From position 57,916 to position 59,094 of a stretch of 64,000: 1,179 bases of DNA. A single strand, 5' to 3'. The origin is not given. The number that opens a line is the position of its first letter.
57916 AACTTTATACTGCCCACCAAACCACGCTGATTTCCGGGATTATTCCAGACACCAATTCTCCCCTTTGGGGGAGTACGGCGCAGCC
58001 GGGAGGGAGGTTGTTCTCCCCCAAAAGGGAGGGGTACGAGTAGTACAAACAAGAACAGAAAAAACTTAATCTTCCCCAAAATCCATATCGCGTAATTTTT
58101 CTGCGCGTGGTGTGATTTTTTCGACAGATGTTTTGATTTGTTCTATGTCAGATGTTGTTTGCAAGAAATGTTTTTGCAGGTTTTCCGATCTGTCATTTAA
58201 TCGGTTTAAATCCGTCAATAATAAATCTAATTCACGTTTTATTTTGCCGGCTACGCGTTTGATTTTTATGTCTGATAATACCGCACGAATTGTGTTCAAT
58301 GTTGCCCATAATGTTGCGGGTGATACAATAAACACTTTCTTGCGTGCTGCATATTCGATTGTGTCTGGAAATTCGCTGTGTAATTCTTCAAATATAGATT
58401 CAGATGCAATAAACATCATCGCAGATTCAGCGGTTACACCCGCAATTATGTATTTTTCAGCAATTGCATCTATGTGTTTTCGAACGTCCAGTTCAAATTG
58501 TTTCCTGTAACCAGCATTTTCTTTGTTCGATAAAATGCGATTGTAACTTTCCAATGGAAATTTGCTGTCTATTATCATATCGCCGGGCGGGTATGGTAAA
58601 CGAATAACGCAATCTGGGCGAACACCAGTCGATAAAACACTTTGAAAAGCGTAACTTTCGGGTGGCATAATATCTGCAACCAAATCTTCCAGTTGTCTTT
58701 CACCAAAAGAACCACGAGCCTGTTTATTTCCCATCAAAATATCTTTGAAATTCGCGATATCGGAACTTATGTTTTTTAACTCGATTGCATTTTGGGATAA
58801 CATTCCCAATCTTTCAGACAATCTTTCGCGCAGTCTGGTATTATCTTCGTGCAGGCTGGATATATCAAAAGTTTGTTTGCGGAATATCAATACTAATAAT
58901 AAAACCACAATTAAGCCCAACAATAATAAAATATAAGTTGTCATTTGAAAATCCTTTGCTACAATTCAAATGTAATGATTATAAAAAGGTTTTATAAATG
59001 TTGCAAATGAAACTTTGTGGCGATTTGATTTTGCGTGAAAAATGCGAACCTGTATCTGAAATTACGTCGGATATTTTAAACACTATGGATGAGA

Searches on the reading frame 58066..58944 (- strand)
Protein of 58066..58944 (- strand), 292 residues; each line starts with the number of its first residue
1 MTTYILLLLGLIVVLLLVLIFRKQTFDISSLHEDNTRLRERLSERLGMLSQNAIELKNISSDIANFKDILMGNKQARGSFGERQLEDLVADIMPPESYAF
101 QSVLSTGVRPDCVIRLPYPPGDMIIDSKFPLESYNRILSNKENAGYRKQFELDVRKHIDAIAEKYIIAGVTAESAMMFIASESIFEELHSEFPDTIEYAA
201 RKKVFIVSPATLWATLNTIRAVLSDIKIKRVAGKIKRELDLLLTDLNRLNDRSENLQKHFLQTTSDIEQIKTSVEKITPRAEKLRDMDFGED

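Call 14: find_encoding_contigs(protein=window:58066-58944:-, flank=10000, max_places=10)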
Protein window:58066-58944:- (292 aa): 10 contigs read that carry it; 7 places shown.
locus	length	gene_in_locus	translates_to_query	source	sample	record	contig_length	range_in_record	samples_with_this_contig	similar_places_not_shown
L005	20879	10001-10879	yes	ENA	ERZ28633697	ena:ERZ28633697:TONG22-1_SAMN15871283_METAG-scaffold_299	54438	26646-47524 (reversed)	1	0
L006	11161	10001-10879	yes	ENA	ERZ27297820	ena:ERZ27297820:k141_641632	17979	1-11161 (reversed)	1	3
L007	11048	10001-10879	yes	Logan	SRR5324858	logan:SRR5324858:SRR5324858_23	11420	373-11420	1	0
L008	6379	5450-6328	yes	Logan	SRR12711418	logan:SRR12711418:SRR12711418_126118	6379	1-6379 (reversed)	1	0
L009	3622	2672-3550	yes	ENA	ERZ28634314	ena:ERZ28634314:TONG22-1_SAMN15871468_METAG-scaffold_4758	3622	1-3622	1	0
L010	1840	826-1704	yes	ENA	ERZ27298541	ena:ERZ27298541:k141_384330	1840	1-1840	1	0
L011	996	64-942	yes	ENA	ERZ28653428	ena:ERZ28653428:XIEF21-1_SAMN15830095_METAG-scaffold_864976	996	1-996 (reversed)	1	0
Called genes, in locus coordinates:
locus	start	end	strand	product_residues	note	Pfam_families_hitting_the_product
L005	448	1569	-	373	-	PF13641:Glyco_tranf_2_3, PF00535:Glycos_transf_2, PF10111:Glyco_tranf_2_2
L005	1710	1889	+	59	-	PF00471:Ribosomal_L33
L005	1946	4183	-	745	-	PF00521:DNA_topoisoIV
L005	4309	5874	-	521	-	PF06418:CTP_synth_N, PF00117:GATase, PF07722:Peptidase_C26 (faint)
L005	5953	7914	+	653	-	PF13567:DUF4131, PF03772:Competence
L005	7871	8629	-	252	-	PF01416:PseudoU_synth_1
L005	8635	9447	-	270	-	PF00551:Formyl_trans_N, PF02911:Formyl_trans_C (weak)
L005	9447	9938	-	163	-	PF01327:Pep_deformylase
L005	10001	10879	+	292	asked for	PF02646:RmuC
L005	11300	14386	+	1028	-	PF09479:Flg_new (weak)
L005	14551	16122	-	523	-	PF01921:tRNA-synt_1f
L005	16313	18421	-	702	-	PF00158:Sigma54_activat (faint), PF23569:NBD_SMAX1, PF00004:AAA, PF17871:AAA_lid_9, PF07724:AAA_2, PF00004:AAA, PF07728:AAA_5, PF10431:ClpB_D2-small, +7 more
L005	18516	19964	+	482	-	PF14134:DUF4301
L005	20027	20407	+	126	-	PF00830:Ribosomal_L28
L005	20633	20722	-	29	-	-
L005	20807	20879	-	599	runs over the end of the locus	PF00575:S1 (faint), PF10150:RNase_E_G, PF20833:RNase_E_G_Thio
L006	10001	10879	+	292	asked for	PF02646:RmuC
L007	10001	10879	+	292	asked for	PF02646:RmuC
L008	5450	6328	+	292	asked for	PF02646:RmuC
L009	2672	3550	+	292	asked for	PF02646:RmuC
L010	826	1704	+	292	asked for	PF02646:RmuC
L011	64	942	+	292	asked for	PF02646:RmuC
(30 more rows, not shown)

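Call 24: find_homologous_proteins(query=L005:11300-14386:+, max_evalue=1e-10)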
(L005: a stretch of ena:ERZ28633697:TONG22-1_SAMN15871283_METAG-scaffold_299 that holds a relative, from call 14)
Query L005:11300-14386:+ (1028 aa): 347 proteins with E <= 1e-10 among 8000 candidates; the best 120 are listed.
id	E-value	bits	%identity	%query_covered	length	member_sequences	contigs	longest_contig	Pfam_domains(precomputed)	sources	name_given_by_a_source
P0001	0.0e+0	2341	100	96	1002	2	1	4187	PF09479.17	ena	-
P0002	2.7e-277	941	47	30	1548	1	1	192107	PF00801.27,PF18911.7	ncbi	-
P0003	4.6e-276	937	42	32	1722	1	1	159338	-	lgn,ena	-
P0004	4.0e-255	868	43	34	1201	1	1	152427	PF00801.27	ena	-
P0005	6.5e-232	791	41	33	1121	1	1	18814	-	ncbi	-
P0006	6.5e-226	771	39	99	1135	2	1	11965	PF09479.17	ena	-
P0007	1.2e-225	770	45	32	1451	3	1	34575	PF18911.7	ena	-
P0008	1.7e-225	770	32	49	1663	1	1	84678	PF09479.17,PF07699.20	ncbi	-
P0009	9.0e-225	767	41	32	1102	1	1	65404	PF18911.7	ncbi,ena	-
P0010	5.4e-223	761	43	35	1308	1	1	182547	PF02920.22,PF18911.7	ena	-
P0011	2.6e-219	749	46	33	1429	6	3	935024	PF00801.27,PF18911.7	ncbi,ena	-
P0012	7.6e-215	735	49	25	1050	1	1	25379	-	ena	-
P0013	4.5e-213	729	36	39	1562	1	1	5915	PF09479.17,PF00801.27,PF18911.7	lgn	-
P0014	8.8e-212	724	44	33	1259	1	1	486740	PF00801.27,PF18911.7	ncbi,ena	-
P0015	4.6e-208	712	46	25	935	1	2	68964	-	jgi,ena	-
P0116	1.6e-114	402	37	68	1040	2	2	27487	PF09479.17,PF24634.2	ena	-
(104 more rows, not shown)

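Call 27: find_encoding_contigs(protein=P0001, flank=10000, max_places=10)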
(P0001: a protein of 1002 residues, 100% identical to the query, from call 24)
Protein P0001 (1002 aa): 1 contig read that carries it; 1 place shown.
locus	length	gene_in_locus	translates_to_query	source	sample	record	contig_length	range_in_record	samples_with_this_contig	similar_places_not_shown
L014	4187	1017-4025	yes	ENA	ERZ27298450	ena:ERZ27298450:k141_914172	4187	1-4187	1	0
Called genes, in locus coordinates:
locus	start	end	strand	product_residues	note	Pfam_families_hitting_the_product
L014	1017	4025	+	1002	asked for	PF09479:Flg_new (weak)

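Call 28: find_encoding_contigs(protein=P0006, flank=10000, max_places=10)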
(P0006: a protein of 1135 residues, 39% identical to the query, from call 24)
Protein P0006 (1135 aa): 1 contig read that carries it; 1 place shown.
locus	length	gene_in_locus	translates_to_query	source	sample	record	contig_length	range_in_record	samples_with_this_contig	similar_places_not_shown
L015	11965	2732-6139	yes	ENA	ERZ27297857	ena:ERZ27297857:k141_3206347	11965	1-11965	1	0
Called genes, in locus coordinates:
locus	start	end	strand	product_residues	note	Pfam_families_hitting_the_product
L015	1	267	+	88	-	?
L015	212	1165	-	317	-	PF00303:Thymidylat_synt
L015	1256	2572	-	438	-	PF05697:Trigger_N, PF00254:FKBP_C, PF05698:Trigger_C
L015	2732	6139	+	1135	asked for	PF09479:Flg_new (weak)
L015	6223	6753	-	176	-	PF00380:Ribosomal_S9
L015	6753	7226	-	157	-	PF00572:Ribosomal_L13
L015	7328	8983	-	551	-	PF03485:Arg_tRNA_synt_N, PF00750:tRNA-synt_1d, PF05746:DALR_1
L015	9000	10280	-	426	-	PF00512:HisKA (weak), PF02518:HATPase_c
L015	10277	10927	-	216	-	PF00072:Response_reg, PF03709:OKR_DC_1_N (faint)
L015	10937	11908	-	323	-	-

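Call 34: find_encoding_contigs(protein=P0116, flank=10000, max_places=10)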
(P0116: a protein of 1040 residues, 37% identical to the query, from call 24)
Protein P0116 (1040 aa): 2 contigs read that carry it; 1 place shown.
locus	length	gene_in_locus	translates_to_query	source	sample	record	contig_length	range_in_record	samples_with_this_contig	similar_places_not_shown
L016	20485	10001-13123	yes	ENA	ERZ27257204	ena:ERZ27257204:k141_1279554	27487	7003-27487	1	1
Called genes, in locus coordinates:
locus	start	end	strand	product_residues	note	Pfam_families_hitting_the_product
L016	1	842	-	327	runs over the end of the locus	-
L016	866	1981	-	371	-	PF01702:TGT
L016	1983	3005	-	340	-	PF02547:Queuosine_synth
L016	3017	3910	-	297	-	PF00009:GTP_EFTU, PF00350:Dynamin_N (weak), PF01926:MMR_HSR1, PF02421:FeoB_N, PF03193:RsgA_GTPase (faint), PF04548:AIG1, PF10662:PduV-EutP, PF07650:KH_2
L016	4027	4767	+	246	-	PF22769:DCD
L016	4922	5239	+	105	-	-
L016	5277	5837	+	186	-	-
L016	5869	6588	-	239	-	PF09976:TPR_21 (faint), PF13512:TPR_18, PF13428:TPR_14 (faint), PF13525:YfiO, PF13174:TPR_6 (faint), PF13432:TPR_16 (faint), PF14559:TPR_19 (faint)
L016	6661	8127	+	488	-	PF03023:MurJ, PF01554:MatE (weak)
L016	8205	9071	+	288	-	PF03330:DPBB_1, PF05036:SPOR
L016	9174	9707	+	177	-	-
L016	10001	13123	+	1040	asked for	PF09479:Flg_new, PF24634:DUF7631 (faint)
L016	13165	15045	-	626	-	PF00535:Glycos_transf_2, PF10111:Glyco_tranf_2_2, PF00156:Pribosyltran (weak)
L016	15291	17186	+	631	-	PF00012:HSP70, PF06723:MreB_Mbl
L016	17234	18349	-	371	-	PF00365:PFK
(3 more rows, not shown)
